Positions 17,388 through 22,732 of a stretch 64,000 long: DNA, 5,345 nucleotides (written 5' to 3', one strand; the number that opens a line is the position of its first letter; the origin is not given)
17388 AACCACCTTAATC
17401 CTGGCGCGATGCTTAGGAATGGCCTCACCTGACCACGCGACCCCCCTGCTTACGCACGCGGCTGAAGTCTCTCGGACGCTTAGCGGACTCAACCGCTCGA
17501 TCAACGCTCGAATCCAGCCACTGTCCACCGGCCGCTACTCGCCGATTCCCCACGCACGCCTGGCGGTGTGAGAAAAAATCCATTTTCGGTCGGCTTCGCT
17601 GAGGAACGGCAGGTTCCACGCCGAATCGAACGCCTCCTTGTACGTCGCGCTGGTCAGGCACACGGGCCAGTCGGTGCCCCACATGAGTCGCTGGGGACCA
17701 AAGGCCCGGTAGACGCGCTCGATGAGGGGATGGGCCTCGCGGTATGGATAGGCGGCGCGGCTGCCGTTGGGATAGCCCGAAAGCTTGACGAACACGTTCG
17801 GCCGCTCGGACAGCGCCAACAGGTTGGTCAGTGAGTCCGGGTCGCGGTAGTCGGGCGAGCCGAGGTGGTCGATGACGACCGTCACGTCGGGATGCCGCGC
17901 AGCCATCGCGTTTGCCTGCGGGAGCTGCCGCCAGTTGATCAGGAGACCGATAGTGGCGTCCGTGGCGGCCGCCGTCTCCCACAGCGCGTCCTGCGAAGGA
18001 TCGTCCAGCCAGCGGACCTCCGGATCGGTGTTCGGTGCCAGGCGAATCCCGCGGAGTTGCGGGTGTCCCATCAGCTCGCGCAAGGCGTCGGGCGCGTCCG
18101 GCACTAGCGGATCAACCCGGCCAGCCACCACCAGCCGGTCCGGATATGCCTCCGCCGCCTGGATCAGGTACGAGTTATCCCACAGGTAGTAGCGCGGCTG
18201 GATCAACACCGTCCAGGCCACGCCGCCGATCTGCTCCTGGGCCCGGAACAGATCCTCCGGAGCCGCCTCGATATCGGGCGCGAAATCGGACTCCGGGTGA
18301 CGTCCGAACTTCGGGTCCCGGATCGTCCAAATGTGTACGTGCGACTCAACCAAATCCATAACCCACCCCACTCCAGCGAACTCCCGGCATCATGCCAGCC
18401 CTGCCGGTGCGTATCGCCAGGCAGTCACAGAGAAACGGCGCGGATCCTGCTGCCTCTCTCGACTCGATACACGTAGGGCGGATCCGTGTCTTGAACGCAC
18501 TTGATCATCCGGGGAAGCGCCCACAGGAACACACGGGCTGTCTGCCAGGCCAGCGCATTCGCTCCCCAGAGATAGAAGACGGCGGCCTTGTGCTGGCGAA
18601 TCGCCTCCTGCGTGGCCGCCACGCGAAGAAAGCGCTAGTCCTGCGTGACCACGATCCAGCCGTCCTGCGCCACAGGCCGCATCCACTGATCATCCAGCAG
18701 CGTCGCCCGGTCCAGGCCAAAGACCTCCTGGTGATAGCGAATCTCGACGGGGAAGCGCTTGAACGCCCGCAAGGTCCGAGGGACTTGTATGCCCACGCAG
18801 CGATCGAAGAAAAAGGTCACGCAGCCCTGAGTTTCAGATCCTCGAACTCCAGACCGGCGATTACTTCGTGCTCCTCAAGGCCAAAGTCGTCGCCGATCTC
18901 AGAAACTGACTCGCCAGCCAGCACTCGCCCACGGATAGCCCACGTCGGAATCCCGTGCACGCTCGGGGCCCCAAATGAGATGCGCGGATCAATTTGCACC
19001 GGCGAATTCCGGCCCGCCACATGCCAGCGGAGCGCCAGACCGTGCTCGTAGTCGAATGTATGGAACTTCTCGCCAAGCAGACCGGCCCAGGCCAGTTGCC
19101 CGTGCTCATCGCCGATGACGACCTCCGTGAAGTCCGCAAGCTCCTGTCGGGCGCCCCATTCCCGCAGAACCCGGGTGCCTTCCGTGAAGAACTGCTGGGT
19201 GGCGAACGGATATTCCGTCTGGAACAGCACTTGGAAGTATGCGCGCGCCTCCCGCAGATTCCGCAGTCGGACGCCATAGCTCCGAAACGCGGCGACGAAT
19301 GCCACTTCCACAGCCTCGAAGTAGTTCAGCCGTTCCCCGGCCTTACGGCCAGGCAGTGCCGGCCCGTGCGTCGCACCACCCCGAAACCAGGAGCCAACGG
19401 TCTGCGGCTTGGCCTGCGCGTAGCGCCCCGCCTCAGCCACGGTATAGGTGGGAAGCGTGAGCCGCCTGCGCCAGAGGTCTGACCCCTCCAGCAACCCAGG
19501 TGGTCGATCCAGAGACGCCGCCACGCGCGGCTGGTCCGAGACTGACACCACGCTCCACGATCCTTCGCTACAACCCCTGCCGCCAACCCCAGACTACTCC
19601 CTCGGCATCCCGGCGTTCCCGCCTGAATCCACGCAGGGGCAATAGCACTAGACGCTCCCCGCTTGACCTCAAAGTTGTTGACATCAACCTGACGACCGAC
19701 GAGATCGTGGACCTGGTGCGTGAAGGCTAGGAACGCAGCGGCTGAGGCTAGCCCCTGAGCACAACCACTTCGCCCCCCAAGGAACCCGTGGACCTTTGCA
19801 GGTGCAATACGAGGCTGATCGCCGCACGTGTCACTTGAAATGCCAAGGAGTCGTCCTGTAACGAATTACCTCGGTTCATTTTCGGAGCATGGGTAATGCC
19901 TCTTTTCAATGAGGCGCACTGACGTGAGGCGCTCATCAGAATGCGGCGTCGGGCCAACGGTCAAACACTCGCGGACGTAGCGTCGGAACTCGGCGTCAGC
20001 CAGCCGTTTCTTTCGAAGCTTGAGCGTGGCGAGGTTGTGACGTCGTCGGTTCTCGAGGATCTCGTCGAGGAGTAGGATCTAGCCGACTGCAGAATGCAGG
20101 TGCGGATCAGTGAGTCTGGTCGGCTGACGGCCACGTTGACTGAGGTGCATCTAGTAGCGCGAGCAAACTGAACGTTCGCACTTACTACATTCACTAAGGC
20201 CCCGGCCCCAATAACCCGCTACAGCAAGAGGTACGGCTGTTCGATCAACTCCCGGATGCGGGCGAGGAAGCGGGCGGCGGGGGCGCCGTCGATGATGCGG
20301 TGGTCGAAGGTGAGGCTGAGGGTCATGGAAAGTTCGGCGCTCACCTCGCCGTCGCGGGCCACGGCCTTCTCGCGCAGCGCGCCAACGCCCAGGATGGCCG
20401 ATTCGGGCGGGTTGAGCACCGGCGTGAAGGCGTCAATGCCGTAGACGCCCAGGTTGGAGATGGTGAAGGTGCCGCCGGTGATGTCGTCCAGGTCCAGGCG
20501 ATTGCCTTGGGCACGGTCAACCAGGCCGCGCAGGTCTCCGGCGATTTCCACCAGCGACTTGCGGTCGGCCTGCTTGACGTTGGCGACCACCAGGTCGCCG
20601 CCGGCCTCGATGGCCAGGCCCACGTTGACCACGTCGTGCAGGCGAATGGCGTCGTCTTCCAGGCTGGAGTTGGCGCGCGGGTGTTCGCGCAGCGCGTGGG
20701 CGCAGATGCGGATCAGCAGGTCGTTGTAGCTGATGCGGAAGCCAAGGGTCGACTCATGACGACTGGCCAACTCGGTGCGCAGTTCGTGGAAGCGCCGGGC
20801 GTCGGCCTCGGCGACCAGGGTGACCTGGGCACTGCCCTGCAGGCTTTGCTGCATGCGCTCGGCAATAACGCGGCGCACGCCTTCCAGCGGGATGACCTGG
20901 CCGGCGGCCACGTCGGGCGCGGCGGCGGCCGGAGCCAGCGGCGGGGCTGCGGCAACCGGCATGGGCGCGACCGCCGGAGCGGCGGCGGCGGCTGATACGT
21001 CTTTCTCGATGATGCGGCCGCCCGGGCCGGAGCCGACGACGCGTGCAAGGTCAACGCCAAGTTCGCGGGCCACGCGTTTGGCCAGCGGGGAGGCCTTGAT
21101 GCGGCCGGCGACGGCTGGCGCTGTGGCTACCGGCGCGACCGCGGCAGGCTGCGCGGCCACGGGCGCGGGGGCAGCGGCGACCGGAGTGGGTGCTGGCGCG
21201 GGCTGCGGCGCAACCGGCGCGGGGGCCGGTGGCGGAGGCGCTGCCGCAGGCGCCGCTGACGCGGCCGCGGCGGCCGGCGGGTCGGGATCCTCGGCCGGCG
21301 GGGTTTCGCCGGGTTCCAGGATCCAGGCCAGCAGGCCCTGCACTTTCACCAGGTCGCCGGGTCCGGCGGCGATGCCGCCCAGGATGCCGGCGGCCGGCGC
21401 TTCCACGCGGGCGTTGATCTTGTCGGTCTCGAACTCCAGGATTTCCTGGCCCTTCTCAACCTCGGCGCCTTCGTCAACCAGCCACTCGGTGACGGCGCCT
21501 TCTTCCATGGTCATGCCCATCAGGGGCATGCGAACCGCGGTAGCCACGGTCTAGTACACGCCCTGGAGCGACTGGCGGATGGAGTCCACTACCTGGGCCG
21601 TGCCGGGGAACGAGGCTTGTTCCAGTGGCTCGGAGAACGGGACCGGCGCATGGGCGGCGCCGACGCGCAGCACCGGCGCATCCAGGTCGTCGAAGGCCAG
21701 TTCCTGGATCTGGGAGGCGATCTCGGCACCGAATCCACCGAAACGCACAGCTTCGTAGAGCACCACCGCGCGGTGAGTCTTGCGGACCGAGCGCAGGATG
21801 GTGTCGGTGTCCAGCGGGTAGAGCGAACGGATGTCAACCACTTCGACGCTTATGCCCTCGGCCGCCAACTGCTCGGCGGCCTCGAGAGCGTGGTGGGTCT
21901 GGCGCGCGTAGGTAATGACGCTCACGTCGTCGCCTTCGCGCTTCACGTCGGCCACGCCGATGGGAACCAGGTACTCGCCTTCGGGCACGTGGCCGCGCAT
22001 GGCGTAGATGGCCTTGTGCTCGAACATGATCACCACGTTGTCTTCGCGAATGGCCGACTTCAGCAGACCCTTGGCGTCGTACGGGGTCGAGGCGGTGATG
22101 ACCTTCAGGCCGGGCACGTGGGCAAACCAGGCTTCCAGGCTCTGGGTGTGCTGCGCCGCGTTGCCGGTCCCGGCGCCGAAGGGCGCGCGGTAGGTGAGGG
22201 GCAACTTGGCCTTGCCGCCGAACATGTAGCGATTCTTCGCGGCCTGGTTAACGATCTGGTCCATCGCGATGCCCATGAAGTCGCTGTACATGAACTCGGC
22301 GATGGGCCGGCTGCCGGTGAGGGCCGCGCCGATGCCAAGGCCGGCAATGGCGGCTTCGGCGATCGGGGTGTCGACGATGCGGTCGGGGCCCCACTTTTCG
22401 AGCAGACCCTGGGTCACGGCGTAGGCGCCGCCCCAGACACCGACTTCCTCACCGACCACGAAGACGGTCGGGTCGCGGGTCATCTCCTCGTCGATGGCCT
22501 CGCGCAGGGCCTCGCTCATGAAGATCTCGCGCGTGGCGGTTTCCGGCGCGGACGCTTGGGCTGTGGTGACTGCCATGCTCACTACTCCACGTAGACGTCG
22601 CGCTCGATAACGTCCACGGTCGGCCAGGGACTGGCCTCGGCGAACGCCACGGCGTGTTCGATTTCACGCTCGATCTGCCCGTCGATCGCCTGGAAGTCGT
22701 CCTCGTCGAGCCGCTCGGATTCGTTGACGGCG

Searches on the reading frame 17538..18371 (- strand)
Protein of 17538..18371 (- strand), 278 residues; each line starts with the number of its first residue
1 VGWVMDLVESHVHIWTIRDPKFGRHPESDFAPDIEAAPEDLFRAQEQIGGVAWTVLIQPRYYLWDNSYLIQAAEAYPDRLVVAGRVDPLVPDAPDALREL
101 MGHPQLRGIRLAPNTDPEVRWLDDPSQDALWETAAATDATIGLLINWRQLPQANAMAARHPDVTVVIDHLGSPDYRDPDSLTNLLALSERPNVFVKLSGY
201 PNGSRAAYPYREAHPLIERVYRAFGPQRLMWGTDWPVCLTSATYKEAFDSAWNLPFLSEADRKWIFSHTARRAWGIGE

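Call 37: search_protein_families(library=pfam, proteins=[window:17538-18371:-], max_evalue=0.0001)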
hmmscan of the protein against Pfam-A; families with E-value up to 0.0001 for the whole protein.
window:17538-18371:- (278 aa): 1 family
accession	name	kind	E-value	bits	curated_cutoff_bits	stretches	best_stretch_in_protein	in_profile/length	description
PF04909.20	Amidohydro_2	-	5.1e-43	148.3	26.4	1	10-276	3-289/289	Amidohydrolase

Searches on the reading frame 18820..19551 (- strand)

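Call 37: search_protein_families(library=pfam, proteins=[window:18820-19551:-], max_evalue=0.0001)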
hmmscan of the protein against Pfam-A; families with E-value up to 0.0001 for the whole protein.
window:18820-19551:- (244 aa): 1 family
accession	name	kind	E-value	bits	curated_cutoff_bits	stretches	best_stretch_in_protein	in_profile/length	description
PF04255.20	DUF433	-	2.8e-05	24.3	23.6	1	185-236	1-55/56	Protein of unknown function (DUF433)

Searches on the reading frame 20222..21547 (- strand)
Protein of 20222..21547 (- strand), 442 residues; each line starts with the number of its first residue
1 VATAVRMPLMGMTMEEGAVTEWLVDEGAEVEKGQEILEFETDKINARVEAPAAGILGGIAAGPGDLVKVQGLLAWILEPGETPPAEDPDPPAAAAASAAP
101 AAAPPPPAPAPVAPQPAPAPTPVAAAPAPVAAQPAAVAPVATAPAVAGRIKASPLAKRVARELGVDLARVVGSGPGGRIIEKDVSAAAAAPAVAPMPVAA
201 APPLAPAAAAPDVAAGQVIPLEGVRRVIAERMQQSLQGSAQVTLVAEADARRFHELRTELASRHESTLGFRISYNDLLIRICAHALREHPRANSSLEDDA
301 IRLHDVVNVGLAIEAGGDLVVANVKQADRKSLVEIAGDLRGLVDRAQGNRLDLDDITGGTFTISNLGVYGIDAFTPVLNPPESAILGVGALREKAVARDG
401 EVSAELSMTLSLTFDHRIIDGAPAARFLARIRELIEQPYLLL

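Call 37: search_protein_families(library=pfam, proteins=[window:20222-21547:-], max_evalue=0.0001)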
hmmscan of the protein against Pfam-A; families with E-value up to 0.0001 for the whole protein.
window:20222-21547:- (442 aa): 3 families
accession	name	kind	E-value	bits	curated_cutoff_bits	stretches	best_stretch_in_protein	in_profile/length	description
PF00198.28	2-oxoacid_dh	-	5e-75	252.4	23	1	217-442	5-231/232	2-oxoacid dehydrogenases acyltransferase (catalytic domain)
PF00364.28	Biotin_lipoyl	-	9.2e-16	57.9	22.1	1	4-75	2-72/73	Biotin-requiring enzyme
PF02817.22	E3_binding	-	3.2e-15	56.5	23.7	1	150-184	1-35/36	e3 binding domain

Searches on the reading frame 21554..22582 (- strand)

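Call 37: search_protein_families(library=pfam, proteins=[window:21554-22582:-], max_evalue=0.0001)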
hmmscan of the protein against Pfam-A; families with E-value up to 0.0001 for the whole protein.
window:21554-22582:- (343 aa): 2 families
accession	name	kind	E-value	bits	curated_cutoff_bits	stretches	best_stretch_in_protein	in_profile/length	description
PF02779.29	Transket_pyr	-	1.3e-41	142.6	27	1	20-193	3-172/174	Transketolase, pyrimidine binding domain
PF02780.25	Transketolase_C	-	8.6e-41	139.2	25.9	1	209-331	1-124/124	Transketolase, C-terminal domain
